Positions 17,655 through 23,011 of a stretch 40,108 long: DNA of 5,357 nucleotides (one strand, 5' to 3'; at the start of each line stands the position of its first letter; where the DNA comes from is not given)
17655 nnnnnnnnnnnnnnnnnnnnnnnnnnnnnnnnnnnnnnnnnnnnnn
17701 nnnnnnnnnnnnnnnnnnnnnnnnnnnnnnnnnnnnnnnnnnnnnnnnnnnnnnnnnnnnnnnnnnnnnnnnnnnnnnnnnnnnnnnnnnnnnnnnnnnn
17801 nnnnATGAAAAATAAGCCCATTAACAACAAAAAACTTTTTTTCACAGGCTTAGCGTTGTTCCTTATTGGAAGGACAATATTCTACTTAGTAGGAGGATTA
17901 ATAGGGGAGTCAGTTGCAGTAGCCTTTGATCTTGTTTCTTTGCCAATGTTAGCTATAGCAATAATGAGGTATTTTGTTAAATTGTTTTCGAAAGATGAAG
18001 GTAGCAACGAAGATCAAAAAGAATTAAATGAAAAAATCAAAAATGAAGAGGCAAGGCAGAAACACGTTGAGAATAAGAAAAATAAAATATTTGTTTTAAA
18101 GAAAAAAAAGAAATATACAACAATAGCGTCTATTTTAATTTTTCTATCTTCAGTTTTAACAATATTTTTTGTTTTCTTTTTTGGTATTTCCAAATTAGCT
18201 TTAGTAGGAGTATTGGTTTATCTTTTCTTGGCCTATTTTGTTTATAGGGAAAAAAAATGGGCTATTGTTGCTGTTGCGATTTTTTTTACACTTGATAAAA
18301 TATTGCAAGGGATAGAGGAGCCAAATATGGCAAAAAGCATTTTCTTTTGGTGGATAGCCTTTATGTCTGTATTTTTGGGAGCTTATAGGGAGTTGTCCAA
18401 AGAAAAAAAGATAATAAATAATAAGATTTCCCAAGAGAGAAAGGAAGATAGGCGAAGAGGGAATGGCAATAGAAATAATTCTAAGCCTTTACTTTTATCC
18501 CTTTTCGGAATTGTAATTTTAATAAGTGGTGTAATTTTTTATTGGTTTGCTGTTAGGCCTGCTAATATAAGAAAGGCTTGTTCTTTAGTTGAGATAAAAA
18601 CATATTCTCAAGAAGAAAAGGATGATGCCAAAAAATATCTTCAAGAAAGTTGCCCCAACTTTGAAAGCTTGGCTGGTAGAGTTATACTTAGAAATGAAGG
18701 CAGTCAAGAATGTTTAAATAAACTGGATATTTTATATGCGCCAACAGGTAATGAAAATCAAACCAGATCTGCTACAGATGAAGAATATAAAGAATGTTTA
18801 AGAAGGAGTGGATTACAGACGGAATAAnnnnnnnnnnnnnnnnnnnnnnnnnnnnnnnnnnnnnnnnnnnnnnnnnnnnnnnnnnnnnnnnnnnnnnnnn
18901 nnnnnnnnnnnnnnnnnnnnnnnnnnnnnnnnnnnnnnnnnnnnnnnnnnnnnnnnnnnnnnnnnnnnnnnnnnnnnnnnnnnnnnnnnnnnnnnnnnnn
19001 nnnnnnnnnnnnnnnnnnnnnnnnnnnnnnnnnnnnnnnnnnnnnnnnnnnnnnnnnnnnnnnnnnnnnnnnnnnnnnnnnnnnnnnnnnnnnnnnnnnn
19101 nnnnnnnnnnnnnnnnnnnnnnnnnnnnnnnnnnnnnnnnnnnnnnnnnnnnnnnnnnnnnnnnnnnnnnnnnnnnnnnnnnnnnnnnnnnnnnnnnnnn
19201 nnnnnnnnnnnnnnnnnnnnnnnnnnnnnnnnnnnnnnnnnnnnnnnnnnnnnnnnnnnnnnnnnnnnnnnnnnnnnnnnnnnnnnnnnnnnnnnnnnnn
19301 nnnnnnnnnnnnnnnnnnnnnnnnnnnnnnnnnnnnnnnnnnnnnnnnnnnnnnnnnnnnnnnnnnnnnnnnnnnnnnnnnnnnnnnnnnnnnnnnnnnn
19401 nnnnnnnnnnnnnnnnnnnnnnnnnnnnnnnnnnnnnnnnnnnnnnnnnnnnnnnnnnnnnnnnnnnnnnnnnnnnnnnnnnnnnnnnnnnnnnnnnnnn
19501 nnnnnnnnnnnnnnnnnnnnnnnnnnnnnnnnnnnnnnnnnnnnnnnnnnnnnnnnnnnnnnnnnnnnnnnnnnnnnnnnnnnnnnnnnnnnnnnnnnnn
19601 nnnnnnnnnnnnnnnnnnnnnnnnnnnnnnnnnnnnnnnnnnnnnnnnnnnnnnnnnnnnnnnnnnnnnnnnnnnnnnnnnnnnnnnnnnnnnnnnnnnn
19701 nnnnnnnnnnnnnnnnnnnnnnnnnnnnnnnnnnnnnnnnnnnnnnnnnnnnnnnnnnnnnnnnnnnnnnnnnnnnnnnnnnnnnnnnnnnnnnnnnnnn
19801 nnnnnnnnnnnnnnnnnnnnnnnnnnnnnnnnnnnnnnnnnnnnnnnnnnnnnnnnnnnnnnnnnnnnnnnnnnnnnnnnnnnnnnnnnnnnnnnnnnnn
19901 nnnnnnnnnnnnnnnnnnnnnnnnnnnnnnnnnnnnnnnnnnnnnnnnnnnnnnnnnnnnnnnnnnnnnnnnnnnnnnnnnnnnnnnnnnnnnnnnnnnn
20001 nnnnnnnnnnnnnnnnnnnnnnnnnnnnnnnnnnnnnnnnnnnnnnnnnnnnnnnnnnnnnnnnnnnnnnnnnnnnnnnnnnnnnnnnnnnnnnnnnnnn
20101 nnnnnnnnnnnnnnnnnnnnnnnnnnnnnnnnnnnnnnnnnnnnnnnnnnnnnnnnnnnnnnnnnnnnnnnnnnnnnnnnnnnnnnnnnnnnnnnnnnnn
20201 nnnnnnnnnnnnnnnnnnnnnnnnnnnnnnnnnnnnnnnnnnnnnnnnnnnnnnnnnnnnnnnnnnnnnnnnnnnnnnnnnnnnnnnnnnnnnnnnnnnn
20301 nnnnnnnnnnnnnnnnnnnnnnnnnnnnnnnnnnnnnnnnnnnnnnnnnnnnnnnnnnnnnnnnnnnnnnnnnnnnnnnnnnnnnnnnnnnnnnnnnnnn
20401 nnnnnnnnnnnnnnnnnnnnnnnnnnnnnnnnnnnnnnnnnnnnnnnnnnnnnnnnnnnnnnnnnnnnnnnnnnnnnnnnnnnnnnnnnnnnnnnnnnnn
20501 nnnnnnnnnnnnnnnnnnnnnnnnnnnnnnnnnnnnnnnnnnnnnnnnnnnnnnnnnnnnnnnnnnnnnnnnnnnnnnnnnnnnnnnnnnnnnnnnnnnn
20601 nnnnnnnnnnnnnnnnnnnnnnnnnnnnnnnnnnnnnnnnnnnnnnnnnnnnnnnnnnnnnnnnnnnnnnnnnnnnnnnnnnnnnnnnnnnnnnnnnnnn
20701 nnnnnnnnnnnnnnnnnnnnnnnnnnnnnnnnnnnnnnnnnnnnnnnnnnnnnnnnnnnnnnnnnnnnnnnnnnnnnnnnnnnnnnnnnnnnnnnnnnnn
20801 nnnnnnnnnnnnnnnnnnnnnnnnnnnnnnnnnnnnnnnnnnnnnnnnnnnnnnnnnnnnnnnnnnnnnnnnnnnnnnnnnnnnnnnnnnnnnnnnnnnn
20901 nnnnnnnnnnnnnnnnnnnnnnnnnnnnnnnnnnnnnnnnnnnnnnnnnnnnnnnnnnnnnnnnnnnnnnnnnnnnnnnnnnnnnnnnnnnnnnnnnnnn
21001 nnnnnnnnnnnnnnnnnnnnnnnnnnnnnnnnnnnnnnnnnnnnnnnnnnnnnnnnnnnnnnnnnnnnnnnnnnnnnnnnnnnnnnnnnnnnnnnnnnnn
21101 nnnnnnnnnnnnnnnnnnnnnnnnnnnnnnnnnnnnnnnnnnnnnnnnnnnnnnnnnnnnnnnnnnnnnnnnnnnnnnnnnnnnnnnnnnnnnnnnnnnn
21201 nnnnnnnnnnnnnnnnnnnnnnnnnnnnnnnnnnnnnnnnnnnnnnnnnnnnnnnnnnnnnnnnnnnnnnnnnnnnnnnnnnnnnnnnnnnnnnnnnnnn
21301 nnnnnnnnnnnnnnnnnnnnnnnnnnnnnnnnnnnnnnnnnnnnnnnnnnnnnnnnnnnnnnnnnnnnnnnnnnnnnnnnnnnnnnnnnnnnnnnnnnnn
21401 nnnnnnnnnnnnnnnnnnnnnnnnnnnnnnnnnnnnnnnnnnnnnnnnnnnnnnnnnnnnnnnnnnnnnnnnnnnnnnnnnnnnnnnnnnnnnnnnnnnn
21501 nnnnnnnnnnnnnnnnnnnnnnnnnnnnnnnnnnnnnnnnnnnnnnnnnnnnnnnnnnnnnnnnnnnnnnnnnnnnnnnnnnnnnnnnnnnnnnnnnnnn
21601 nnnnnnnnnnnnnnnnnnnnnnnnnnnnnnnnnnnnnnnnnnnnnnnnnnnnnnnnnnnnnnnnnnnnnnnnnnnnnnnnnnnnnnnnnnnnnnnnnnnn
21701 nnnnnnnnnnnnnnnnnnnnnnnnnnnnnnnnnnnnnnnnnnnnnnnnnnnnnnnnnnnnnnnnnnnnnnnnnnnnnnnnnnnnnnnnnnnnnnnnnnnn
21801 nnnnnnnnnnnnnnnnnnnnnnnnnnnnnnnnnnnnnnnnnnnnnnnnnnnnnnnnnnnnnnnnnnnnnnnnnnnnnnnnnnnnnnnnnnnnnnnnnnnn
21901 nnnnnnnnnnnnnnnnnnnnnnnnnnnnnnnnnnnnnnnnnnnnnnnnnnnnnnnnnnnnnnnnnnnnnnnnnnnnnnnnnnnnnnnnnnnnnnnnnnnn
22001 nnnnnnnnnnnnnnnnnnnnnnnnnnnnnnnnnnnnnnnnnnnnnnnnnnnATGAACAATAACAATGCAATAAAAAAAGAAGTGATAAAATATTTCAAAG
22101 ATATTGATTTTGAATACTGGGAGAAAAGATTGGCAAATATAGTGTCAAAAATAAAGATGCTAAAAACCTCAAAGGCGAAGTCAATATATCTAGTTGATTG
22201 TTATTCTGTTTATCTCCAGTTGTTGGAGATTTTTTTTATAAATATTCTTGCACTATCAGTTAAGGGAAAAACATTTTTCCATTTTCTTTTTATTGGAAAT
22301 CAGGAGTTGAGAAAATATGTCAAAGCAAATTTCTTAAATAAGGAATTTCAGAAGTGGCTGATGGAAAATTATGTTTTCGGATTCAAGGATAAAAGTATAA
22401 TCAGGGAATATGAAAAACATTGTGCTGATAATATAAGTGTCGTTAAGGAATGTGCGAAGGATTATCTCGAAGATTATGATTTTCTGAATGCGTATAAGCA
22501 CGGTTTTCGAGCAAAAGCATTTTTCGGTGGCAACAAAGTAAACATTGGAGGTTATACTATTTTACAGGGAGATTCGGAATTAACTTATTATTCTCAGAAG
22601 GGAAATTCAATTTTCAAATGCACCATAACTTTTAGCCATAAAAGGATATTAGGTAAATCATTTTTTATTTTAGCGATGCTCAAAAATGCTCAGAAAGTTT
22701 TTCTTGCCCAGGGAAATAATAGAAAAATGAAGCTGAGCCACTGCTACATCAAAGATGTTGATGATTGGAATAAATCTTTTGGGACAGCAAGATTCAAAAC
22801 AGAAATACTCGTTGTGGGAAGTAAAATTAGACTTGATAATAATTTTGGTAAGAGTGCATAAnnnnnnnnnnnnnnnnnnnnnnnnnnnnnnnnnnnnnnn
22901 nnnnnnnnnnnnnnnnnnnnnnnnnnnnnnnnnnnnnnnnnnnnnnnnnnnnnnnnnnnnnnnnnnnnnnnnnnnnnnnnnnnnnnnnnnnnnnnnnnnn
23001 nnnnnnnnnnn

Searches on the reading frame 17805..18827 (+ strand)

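Call 9: search_protein_families(library=pfam, proteins=[window:17805-18827:+])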
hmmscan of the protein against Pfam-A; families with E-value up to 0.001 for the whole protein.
window:17805-18827:+ (340 aa): 0 families

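Call 16: search_protein_families(library=pfam, proteins=[window:17805-18827:+], max_evalue=0.1)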
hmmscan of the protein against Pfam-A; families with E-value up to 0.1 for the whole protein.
window:17805-18827:+ (340 aa): 9 families
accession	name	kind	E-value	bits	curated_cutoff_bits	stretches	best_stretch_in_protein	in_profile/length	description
PF13786.12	DUF4179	-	0.0014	19.5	30.1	0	149-210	5-61/94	Domain of unknown function (DUF4179)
PF20185.3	DUF6548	-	0.014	15.7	27.3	0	71-125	105-160/164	Family of unknown function (DUF6548)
PF03605.20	DcuA_DcuB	-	0.014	14.8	27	1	44-124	167-244/368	Anaerobic c4-dicarboxylate membrane transporter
PF15158.11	TMEM249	-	0.019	15.2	25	1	71-142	4-72/184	Cation channel sperm-associated auxiliary subunit TMEM249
PF06024.17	Orf78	-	0.021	15.5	29.4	0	205-251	43-88/101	Orf78 (ac78)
PF04088.18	Peroxin-13_N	-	0.033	14.9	22.3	0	51-120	66-138/146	Peroxin 13, N-terminal region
PF11712.13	Vma12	-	0.059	13.8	25.5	0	70-143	35-111/137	Endoplasmic reticulum-based factor for assembly of V-ATPase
PF17319.7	DUF5362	-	0.064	13.6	25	0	96-126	63-93/94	Family of unknown function (DUF5362)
PF01988.24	VIT1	-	0.093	13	28.1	0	111-147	131-160/214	VIT family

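Call 82: search_protein_families(library=padloc, proteins=[window:17805-18827:+], max_evalue=0.00001)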
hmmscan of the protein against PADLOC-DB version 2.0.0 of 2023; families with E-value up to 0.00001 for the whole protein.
window:17805-18827:+ (340 aa): 1 family
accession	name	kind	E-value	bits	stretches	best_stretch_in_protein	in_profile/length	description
PDLC04057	PD-T4-6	-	2.6e-06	24.7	0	202-281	301-375/443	-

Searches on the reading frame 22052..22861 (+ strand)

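Call 9: search_protein_families(library=pfam, proteins=[window:22052-22861:+])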
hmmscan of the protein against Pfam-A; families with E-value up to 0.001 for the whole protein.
window:22052-22861:+ (269 aa): 0 families

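Call 16: search_protein_families(library=pfam, proteins=[window:22052-22861:+], max_evalue=0.1)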
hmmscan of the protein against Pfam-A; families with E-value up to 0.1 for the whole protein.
window:22052-22861:+ (269 aa): 1 family
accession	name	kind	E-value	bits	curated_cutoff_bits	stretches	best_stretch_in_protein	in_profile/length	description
PF17130.9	Peptidase_M99_m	-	0.025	15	27.5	1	204-233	43-72/73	beta-barrel domain of carboxypeptidase M99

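Call 82: search_protein_families(library=padloc, proteins=[window:22052-22861:+], max_evalue=0.00001)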
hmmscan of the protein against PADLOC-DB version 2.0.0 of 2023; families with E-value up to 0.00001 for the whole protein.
window:22052-22861:+ (269 aa): 0 families
